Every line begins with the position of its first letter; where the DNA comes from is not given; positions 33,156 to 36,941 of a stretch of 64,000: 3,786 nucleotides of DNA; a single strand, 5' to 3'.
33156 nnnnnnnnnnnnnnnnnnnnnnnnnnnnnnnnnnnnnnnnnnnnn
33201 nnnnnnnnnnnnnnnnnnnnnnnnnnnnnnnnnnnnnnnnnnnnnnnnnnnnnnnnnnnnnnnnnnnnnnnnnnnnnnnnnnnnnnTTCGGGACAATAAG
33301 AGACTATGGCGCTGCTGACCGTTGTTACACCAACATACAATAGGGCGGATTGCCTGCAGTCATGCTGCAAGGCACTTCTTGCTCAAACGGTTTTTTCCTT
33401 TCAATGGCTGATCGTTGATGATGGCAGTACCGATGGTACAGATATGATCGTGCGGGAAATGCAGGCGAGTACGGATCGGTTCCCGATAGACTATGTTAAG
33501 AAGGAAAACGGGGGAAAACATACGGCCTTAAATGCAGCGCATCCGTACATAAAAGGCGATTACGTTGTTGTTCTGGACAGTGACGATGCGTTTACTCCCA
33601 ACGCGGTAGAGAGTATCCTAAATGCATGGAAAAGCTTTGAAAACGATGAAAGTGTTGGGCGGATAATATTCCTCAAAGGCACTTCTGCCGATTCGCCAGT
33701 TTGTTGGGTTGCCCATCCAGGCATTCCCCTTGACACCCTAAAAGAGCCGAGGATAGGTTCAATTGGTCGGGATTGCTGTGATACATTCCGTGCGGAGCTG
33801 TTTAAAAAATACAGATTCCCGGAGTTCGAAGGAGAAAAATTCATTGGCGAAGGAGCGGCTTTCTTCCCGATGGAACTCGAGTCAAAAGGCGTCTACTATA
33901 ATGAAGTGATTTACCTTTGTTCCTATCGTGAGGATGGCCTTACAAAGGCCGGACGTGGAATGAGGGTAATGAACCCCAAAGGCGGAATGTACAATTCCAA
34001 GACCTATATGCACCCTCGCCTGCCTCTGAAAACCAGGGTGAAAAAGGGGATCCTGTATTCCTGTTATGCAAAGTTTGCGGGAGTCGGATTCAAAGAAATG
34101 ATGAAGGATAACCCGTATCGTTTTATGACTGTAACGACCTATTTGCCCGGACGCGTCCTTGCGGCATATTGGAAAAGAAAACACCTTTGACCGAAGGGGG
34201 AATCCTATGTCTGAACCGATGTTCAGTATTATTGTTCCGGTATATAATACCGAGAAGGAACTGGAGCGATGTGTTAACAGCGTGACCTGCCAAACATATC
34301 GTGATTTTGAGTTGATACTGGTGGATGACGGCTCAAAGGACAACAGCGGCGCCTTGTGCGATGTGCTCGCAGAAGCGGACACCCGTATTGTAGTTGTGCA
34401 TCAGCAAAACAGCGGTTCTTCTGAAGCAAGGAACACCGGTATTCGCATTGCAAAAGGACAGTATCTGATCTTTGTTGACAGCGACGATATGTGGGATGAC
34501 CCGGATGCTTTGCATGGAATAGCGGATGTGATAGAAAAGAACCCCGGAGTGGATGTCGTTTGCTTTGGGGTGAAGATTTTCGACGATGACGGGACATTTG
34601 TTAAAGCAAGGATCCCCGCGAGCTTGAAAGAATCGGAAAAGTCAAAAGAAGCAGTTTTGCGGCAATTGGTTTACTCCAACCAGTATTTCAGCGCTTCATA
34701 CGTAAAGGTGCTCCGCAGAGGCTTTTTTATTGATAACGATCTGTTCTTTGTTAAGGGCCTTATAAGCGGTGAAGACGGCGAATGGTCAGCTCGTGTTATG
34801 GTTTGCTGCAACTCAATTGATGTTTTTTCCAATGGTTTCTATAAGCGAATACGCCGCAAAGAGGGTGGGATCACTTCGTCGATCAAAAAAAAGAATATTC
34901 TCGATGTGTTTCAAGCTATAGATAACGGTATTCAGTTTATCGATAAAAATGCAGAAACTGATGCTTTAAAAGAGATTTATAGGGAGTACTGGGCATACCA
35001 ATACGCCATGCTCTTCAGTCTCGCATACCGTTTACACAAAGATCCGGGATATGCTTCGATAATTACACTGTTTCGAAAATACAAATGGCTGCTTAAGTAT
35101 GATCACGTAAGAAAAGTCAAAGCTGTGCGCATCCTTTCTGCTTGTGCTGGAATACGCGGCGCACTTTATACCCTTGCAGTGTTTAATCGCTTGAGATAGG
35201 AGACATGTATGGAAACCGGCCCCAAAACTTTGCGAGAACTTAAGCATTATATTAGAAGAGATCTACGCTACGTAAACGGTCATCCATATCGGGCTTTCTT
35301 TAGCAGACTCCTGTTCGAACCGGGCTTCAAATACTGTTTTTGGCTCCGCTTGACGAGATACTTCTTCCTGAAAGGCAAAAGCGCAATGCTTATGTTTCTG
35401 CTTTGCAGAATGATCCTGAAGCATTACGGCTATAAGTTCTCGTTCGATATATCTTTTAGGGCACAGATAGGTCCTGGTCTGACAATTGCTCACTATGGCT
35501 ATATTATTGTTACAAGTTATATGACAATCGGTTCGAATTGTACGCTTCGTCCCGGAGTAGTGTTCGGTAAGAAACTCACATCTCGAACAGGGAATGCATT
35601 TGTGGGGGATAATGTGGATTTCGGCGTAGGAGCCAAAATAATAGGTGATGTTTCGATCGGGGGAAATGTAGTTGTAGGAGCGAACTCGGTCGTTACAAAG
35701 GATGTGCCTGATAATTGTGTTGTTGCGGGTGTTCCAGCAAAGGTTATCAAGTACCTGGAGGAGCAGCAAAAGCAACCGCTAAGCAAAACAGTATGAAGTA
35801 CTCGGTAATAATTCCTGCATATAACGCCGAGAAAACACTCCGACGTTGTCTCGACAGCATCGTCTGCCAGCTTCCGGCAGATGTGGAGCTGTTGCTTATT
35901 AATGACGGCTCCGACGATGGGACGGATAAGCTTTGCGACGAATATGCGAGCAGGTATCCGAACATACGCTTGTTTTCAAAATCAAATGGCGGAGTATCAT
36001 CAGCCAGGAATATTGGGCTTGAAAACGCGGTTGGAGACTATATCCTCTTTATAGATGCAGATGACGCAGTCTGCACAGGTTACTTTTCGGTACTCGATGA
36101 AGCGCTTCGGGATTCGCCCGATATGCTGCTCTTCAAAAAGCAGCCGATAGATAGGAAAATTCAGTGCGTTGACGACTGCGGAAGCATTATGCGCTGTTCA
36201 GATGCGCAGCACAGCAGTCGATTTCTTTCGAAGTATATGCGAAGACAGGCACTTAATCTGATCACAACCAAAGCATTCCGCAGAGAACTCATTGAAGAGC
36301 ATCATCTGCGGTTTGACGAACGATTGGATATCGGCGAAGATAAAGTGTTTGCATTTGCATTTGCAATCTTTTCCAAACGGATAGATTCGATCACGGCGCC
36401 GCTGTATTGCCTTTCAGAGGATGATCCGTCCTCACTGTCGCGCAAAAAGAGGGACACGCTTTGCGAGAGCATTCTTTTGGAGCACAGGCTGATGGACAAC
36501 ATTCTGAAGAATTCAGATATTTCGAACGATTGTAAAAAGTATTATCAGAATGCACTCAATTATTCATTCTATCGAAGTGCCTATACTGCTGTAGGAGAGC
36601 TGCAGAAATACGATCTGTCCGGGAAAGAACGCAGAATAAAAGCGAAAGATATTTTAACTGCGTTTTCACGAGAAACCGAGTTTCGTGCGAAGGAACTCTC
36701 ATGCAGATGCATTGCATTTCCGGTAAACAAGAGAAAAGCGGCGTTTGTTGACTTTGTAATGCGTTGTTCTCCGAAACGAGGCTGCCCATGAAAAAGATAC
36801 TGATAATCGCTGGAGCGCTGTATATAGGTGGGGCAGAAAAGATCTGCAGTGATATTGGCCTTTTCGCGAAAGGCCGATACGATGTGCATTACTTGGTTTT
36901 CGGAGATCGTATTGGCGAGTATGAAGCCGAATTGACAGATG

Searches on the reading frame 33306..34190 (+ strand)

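Call 37: search_protein_families(library=pfam, proteins=[window:33306-34190:+], max_evalue=0.00001)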
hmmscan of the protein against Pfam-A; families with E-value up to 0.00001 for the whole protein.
window:33306-34190:+ (294 aa): 2 families
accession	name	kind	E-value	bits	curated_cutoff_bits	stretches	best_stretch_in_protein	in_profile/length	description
PF00535.33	Glycos_transf_2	-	2.7e-27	96.2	23.3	1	5-168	1-166/168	Glycosyl transferase family 2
PF13641.12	Glyco_tranf_2_3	-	1.4e-09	38.8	27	1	4-108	3-111/230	Glycosyltransferase like family 2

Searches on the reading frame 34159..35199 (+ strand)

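Call 37: search_protein_families(library=pfam, proteins=[window:34159-35199:+], max_evalue=0.00001)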
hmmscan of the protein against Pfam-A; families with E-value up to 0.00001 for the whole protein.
window:34159-35199:+ (346 aa): 3 families
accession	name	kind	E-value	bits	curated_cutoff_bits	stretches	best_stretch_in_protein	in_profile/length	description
PF00535.33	Glycos_transf_2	-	5.1e-36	124.6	23.3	1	23-189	1-163/168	Glycosyl transferase family 2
PF13641.12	Glyco_tranf_2_3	-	8.3e-11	42.8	27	1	20-150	1-134/230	Glycosyltransferase like family 2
PF10111.15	Glyco_tranf_2_2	-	1.6e-10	41.4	27.3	1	23-126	1-112/276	Glycosyltransferase like family 2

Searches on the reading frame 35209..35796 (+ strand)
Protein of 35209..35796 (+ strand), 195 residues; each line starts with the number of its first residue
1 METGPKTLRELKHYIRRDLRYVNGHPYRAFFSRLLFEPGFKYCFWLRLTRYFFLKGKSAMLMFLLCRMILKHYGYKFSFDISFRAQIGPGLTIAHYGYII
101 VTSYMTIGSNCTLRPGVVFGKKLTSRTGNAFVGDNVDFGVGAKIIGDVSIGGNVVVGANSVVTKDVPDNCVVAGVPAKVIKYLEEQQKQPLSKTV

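Call 37: search_protein_families(library=pfam, proteins=[window:35209-35796:+], max_evalue=0.00001)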
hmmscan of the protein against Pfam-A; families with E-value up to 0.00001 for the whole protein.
window:35209-35796:+ (195 aa): 1 family
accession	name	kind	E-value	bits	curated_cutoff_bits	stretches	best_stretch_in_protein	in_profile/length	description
PF00132.30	Hexapep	-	2.2e-07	30.7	27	0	129-164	1-36/36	Bacterial transferase hexapeptide (six repeats)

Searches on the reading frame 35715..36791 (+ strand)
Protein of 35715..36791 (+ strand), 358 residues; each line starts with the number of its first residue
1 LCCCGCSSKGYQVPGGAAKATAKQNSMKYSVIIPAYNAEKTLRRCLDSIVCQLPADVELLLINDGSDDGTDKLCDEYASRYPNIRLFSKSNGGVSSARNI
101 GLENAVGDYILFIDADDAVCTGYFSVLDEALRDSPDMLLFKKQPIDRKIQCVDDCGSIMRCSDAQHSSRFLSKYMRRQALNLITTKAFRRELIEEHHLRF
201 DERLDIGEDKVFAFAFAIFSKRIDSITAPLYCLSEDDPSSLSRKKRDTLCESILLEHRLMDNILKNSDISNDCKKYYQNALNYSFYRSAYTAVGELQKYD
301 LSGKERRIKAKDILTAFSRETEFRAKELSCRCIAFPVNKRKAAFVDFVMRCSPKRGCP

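Call 37: search_protein_families(library=pfam, proteins=[window:35715-36791:+], max_evalue=0.00001)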
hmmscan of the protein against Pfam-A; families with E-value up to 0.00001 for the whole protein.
window:35715-36791:+ (358 aa): 3 families
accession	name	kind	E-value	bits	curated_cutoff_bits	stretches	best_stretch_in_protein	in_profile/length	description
PF00535.33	Glycos_transf_2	-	6.5e-30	104.7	23.3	1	30-133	1-105/168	Glycosyl transferase family 2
PF13641.12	Glyco_tranf_2_3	-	1.4e-13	51.9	27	1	29-210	3-188/230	Glycosyltransferase like family 2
PF10111.15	Glyco_tranf_2_2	-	2.7e-08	34.1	27.3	1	30-124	1-99/276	Glycosyltransferase like family 2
